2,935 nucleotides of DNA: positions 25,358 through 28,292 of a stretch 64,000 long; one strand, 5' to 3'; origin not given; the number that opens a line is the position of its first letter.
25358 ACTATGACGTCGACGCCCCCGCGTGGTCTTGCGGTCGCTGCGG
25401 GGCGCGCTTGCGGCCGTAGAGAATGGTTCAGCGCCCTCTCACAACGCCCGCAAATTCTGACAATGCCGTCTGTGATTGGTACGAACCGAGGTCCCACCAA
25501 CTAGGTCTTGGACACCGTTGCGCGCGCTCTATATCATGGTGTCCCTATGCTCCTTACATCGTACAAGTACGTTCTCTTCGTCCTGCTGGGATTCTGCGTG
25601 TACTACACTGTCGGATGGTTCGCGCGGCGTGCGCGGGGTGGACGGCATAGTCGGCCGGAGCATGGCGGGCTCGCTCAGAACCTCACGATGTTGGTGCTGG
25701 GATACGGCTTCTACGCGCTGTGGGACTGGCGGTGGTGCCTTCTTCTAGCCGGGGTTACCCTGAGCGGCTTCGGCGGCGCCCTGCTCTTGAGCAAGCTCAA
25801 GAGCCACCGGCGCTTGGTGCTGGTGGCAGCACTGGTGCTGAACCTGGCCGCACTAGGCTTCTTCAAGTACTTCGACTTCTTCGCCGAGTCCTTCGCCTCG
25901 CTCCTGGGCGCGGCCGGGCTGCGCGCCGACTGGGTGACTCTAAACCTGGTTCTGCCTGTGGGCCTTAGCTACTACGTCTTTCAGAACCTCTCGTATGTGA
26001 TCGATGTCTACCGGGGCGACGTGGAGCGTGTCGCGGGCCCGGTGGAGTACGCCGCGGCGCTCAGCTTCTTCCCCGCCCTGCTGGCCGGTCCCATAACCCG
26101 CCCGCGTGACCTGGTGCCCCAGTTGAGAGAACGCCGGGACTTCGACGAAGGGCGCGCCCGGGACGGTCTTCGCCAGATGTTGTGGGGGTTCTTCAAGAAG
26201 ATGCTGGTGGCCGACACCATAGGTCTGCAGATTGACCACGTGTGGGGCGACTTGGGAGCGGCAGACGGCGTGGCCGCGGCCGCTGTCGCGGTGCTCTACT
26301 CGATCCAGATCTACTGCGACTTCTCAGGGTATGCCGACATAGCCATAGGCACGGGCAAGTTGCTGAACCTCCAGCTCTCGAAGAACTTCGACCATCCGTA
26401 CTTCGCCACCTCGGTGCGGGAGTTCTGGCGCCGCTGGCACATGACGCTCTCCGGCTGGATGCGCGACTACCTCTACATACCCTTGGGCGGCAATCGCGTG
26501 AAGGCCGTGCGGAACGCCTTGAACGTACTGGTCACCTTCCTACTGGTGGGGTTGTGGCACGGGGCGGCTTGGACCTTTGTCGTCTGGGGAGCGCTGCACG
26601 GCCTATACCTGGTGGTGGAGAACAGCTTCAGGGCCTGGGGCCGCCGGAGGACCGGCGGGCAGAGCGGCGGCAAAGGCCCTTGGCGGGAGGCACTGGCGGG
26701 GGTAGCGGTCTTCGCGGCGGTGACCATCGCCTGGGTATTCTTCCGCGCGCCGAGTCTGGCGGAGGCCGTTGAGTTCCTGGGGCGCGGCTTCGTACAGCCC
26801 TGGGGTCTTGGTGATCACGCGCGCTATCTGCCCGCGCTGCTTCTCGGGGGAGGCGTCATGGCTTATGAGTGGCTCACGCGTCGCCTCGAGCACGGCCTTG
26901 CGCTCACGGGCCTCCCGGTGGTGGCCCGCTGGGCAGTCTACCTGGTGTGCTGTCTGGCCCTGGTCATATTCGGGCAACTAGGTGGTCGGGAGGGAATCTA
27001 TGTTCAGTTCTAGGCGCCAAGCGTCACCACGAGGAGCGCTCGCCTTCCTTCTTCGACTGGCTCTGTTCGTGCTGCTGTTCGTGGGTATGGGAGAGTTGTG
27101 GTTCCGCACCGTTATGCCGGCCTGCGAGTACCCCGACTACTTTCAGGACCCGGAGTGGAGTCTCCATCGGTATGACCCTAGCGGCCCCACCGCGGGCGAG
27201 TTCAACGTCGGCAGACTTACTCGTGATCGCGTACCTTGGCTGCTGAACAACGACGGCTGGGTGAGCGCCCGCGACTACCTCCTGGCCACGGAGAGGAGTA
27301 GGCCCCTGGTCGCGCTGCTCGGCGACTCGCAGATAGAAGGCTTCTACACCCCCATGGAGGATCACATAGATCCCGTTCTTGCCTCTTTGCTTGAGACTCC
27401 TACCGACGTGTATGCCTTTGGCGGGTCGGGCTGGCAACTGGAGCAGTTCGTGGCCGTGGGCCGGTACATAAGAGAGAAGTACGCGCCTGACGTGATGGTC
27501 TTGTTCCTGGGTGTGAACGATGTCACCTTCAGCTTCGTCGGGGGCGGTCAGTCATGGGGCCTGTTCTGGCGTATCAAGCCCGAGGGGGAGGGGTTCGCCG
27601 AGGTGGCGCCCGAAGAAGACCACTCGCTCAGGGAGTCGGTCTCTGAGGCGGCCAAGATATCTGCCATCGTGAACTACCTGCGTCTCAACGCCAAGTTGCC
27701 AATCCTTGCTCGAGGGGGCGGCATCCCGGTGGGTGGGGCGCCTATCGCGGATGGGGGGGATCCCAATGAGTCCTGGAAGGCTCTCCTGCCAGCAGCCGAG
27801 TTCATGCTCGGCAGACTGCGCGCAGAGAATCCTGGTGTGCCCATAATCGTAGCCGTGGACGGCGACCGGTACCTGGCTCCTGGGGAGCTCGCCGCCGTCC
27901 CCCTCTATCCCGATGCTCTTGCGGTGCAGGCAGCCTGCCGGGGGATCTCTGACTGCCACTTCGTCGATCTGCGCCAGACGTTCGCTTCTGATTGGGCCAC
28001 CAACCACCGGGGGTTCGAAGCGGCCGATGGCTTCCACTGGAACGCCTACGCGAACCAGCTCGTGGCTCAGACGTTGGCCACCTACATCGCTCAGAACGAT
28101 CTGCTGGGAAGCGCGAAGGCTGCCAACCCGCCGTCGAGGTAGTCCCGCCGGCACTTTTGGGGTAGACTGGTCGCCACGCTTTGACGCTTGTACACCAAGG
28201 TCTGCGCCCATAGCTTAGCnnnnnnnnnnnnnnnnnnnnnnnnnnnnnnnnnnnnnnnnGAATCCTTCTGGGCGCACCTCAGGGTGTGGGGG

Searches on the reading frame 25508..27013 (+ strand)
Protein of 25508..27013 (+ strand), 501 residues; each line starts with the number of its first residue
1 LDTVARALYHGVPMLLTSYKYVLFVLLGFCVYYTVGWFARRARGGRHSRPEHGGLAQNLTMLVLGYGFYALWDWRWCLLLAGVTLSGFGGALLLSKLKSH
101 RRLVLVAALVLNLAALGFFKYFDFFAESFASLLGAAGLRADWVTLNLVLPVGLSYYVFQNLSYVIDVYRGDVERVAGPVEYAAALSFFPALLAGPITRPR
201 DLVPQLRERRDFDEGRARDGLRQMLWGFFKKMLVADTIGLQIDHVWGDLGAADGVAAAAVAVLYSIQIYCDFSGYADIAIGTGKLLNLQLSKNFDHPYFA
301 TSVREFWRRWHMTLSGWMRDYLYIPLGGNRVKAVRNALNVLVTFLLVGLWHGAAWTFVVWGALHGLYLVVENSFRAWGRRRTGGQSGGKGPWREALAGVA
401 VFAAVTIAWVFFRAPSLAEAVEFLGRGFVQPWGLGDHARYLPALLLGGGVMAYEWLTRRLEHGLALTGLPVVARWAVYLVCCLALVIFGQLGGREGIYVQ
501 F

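Call 34: search_protein_families(library=pfam, proteins=[window:25508-27013:+], max_evalue=0.001)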
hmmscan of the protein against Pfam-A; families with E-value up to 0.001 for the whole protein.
window:25508-27013:+ (501 aa): 2 families
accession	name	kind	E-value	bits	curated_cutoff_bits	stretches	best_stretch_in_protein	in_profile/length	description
PF03062.24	MBOAT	-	2.3e-25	90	27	1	178-379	81-302/337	MBOAT, membrane-bound O-acyltransferase family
PF13813.11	MBOAT_2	-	5.1e-07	30.3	25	1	292-354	3-67/85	Membrane bound O-acyl transferase family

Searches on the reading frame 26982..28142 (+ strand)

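Call 52: search_protein_families(library=pfam, proteins=[window:26982-28142:+], max_evalue=0.0001)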
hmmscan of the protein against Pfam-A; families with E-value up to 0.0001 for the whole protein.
window:26982-28142:+ (386 aa): 2 families
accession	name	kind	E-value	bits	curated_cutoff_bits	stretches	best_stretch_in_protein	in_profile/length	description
PF13472.12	Lipase_GDSL_2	-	1.1e-10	42.7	32.9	1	113-359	2-177/178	GDSL-like Lipase/Acylhydrolase family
PF00657.28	Lipase_GDSL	-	3.3e-06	27.9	23.6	0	111-184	2-92/208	GDSL-like Lipase/Acylhydrolase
